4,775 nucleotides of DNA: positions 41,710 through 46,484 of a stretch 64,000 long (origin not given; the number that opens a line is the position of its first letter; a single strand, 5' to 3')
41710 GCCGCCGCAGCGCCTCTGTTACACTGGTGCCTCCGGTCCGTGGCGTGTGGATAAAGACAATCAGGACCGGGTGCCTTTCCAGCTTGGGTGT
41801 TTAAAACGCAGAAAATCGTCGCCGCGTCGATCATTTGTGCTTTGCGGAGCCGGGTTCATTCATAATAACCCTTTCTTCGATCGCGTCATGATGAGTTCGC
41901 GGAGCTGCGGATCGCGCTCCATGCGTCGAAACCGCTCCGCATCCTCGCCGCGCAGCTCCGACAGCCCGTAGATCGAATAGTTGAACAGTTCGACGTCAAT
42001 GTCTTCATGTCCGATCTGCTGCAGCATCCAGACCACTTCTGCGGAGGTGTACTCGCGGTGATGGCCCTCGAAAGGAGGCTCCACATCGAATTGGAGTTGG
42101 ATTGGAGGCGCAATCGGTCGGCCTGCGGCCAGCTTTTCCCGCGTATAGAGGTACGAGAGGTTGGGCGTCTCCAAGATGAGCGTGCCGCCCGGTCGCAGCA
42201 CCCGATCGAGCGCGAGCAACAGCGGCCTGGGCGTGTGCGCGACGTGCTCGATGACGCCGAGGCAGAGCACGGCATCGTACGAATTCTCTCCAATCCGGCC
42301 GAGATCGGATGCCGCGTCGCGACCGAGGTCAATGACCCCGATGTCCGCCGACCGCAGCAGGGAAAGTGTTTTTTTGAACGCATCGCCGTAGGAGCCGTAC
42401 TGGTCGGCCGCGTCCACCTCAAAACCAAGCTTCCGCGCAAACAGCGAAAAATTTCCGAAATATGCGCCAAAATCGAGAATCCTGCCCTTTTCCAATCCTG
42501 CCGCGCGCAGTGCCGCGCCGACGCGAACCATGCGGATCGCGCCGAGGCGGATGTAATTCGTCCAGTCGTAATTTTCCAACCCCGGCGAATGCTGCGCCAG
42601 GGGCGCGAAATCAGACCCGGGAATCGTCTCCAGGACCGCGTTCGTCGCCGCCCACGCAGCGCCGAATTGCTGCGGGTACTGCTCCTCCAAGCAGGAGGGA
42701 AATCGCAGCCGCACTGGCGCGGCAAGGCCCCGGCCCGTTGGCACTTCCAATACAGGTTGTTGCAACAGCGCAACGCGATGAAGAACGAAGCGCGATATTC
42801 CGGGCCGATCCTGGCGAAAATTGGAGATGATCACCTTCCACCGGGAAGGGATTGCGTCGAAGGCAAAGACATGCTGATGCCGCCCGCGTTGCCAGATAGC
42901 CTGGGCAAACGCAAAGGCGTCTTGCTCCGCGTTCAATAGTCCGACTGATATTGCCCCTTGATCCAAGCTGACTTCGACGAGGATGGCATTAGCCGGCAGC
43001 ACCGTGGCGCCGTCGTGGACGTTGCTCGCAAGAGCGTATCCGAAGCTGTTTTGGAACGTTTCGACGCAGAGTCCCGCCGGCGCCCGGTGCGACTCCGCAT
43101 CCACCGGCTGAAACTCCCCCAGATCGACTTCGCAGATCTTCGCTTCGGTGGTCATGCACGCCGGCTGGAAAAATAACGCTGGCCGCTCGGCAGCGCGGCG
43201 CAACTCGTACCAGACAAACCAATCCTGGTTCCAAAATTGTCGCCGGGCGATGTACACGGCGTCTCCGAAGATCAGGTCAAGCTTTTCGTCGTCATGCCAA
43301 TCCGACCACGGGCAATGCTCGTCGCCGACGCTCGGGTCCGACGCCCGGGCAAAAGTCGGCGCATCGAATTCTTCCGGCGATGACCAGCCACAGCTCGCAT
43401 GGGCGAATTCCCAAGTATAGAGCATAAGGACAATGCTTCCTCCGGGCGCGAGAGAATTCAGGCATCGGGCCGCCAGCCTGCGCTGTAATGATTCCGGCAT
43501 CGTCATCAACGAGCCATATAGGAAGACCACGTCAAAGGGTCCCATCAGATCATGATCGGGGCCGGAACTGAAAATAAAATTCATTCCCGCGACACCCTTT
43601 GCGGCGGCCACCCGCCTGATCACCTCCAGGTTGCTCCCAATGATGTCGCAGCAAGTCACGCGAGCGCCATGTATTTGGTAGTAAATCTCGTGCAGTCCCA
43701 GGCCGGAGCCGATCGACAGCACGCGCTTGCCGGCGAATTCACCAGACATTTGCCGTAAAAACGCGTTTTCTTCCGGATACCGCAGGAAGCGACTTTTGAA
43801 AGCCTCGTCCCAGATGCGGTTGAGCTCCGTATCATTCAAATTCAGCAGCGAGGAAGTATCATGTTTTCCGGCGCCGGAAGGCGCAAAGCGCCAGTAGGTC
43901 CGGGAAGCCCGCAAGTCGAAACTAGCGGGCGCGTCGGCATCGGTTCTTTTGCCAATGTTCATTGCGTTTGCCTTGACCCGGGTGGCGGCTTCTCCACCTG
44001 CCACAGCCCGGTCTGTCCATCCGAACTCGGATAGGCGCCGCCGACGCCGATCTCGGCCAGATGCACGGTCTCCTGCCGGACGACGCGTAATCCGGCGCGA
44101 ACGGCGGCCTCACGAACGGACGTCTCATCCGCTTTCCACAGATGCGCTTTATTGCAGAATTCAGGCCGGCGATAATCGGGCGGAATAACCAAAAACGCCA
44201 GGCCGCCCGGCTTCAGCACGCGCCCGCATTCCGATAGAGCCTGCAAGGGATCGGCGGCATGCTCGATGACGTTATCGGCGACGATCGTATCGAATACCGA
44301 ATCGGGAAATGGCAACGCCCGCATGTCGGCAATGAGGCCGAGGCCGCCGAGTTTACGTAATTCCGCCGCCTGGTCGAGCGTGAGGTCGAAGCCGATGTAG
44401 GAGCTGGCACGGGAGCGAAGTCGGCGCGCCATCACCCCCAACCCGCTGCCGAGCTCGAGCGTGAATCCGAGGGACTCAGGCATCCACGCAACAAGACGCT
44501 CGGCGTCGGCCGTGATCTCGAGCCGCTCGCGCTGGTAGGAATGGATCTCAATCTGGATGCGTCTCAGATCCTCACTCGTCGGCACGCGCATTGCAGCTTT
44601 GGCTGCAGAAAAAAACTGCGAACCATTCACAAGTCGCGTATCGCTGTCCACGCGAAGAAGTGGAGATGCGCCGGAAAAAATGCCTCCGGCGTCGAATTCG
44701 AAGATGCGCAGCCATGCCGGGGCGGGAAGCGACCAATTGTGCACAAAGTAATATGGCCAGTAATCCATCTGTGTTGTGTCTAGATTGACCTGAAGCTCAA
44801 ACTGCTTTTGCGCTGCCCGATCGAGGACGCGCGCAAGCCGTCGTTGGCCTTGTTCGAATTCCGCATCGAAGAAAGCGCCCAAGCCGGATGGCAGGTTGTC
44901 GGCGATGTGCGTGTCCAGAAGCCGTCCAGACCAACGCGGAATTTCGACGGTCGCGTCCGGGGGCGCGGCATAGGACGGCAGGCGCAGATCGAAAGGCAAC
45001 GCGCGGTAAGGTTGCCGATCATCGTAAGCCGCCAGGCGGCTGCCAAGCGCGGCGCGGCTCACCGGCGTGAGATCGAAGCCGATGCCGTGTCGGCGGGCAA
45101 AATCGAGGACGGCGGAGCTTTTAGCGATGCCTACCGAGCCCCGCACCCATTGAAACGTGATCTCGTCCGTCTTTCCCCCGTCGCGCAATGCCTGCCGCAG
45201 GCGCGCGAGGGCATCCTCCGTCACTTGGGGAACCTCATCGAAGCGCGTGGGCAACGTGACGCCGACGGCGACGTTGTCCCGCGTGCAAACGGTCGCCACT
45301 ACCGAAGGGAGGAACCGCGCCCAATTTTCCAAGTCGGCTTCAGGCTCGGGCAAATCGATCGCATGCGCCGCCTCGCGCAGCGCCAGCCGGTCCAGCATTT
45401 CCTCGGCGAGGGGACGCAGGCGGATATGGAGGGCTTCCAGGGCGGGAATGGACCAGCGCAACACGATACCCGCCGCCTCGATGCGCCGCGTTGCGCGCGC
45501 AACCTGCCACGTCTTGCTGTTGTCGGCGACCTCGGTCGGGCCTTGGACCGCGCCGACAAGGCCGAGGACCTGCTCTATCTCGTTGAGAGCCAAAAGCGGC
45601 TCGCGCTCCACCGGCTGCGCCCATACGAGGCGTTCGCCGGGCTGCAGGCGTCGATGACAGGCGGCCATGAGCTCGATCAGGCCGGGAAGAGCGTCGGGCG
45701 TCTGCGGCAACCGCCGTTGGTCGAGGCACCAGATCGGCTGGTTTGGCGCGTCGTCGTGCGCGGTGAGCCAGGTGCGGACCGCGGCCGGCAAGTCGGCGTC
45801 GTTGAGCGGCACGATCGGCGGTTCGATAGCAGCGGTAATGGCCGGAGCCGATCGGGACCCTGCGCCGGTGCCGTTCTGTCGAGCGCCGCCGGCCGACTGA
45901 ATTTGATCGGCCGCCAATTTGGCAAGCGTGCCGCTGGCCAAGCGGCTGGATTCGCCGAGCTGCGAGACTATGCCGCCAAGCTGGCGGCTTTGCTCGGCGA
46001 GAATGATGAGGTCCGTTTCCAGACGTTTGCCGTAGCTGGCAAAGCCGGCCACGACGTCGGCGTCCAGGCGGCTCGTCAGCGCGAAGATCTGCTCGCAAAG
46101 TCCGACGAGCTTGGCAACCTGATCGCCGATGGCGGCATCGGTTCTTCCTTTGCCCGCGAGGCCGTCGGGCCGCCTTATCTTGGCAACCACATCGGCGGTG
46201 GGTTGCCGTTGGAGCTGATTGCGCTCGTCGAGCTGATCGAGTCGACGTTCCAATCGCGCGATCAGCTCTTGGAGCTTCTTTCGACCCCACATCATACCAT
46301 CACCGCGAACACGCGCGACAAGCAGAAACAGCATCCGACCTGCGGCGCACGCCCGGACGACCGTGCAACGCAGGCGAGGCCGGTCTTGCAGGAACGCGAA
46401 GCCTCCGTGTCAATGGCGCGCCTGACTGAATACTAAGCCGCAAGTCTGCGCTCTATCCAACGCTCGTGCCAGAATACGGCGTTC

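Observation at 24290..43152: One ~100-aa module recurs in at least four different enzymes of the locus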

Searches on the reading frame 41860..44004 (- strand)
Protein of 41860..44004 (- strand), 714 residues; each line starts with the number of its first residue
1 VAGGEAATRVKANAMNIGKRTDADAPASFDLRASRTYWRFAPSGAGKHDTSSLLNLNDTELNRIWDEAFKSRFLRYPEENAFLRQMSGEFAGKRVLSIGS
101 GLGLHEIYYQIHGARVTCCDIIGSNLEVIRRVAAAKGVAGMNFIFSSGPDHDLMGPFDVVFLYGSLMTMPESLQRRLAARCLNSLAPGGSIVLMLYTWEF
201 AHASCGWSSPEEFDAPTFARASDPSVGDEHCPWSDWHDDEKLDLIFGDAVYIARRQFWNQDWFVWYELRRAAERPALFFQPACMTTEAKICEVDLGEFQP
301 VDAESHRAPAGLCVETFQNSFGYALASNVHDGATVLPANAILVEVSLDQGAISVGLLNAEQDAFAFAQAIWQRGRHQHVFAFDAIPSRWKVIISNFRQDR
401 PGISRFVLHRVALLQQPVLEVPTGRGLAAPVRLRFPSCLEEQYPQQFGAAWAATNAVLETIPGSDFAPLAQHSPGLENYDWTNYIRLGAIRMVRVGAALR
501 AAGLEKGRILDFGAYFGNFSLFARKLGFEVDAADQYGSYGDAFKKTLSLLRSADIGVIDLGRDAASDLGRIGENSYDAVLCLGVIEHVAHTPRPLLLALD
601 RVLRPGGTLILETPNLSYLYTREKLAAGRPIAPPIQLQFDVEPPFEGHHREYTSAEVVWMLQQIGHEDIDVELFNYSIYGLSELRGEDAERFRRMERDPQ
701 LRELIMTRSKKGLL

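Call 11: search_protein_families(library=pfam, proteins=[window:41860-44004:-], max_evalue=0.1)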
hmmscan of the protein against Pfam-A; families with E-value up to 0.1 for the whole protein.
window:41860-44004:- (714 aa): 8 families
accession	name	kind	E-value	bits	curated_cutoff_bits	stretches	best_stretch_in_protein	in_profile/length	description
PF13489.12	Methyltransf_23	-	5.4e-18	65.7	27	2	500-668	17-161/164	Methyltransferase domain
PF08241.18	Methyltransf_11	-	7e-15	55.9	21.2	2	510-611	1-95/95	Methyltransferase domain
PF13649.12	Methyltransf_25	-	4.1e-14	53.5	27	2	95-189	1-97/97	Methyltransferase domain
PF08242.18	Methyltransf_12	-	6.3e-13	49.7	30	2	510-609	1-98/98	Methyltransferase domain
PF13847.12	Methyltransf_31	-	2.5e-06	27.7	27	1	91-172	3-90/145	Methyltransferase domain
PF08003.17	Methyltransf_9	-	0.015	14.7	23.8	0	574-613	181-219/315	Protein of unknown function (DUF1698)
PF20922.3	Anamorsin_N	-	0.02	15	27.1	1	573-615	49-91/163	Anamorsin, N-terminal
PF03848.20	TehB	-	0.034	14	20.4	0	504-536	29-61/193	Tellurite resistance protein TehB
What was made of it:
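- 42769..43110 (-): Module copy between the two methyltransferase domains of the dual methyltransferase. The methyltransferase domains lie at aa 95-189 and 510-611 (call 11).
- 41860..44004 (-): Dual methyltransferase gene, host of one copy. Pfam finds two methyltransferase domains (call 11).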

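Call 12: search_protein_families(library=ncbifam, proteins=[window:41860-44004:-], max_evalue=0.1)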
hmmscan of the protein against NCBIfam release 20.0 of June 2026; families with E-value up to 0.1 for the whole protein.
window:41860-44004:- (714 aa): 20 families
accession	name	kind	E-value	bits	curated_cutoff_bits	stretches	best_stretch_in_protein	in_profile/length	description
TIGR01983.1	UbiG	equivalog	8e-14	51.5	102.95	2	483-615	26-155/228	bifunctional 2-polyprenyl-6-hydroxyphenol methylase/3-demethylubiquinol 3-O-methyltransferase UbiG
NF043040.1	corrin_prot_MT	hypoth_equivalog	8.2e-11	41.7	180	2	90-193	38-147/216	corrinoid protein-associated methyltransferase CpaM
NF041255.1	mycofact_MftM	equivalog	9.1e-08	31.7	200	2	91-138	139-186/289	mycofactocin oligosaccharide methyltransferase MftM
NF008264.0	PRK11036.1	equivalog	3.9e-07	29.8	366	1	94-197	47-151/261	tRNA uridine 5-oxyacetic acid(34) methyltransferase CmoM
TIGR00452.1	TIGR00452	equivalog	8.5e-06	24.8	275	1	573-613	182-221/316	tRNA 5-methoxyuridine(34)/uridine 5-oxyacetic acid(34) synthase CmoB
NF008992.0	PRK12335.1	equivalog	1.8e-05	24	303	0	504-537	121-154/289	SAM-dependent methyltransferase TehB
NF011650.0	PRK15068.1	equivalog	3.7e-05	22.8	209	1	573-613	188-227/324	tRNA 5-methoxyuridine(34)/uridine 5-oxyacetic acid(34) synthase CmoB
NF008405.0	PRK11207.1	equivalog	4.6e-05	23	218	1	504-592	29-112/198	tellurite resistance methyltransferase TehB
TIGR02021.1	BchM-ChlM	equivalog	5e-05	22.8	158.9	1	83-172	45-134/218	magnesium protoporphyrin IX methyltransferase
TIGR04290.1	meth_Rta_06860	hypoth_equivalog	6.2e-05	22.6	300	0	505-603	49-139/226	TIGR04290 family methyltransferase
NF011529.0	PRK14968.1-3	equivalog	0.00079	18.9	162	1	87-160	30-102/198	putative methyltransferase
NF051855.1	GlySarMtaseBact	equivalog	0.012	15.3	350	0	507-616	55-163/259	glycine/sarcosine N-methyltransferase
NF038261.1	rhodoquin_RquA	equivalog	0.013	15.2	175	1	114-197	75-157/218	rhodoquinone biosynthesis methyltransferase RquA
TIGR04345.1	ovoA_Cterm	equivalog_domain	0.013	15.1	170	1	575-614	134-172/242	putative 4-mercaptohistidine N1-methyltransferase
TIGR04371.1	methyltran_NanM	subfamily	0.017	14.7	44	0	64-121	122-181/273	putative sugar O-methyltransferase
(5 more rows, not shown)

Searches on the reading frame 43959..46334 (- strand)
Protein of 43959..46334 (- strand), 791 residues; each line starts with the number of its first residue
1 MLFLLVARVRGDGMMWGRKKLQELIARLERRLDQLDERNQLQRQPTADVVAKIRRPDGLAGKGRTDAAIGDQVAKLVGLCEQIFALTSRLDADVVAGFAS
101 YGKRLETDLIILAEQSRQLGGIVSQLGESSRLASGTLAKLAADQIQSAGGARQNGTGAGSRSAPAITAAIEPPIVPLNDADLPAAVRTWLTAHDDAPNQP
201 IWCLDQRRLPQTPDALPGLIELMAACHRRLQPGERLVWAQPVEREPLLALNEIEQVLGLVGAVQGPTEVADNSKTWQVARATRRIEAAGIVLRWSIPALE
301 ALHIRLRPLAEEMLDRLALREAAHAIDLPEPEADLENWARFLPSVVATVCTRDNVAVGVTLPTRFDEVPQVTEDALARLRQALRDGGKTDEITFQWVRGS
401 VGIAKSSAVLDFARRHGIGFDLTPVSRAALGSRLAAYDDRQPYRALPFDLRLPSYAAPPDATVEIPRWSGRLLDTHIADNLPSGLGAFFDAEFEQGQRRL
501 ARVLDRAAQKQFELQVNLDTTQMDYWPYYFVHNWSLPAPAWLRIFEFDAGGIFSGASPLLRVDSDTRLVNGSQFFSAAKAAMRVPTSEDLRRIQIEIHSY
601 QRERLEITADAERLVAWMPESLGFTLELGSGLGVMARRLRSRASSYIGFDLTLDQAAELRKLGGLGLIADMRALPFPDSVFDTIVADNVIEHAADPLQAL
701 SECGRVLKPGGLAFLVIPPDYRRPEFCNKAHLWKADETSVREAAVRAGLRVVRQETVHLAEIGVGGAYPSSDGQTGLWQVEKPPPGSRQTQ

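Call 17: search_protein_families(library=pfam, proteins=[window:43959-46334:-], max_evalue=0.001)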
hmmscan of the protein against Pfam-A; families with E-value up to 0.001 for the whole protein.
window:43959-46334:- (791 aa): 5 families
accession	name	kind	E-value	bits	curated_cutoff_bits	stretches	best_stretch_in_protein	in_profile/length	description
PF08241.18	Methyltransf_11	-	1e-18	68.2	21.2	1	626-714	1-94/95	Methyltransferase domain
PF13649.12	Methyltransf_25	-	3.8e-13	50.4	27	1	626-711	2-97/97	Methyltransferase domain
PF08242.18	Methyltransf_12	-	1.5e-11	45.3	30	1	626-712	1-97/98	Methyltransferase domain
PF13489.12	Methyltransf_23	-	5.9e-11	42.8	27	1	612-753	14-163/164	Methyltransferase domain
PF13847.12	Methyltransf_31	-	3.5e-07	30.5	27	1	626-712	8-106/145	Methyltransferase domain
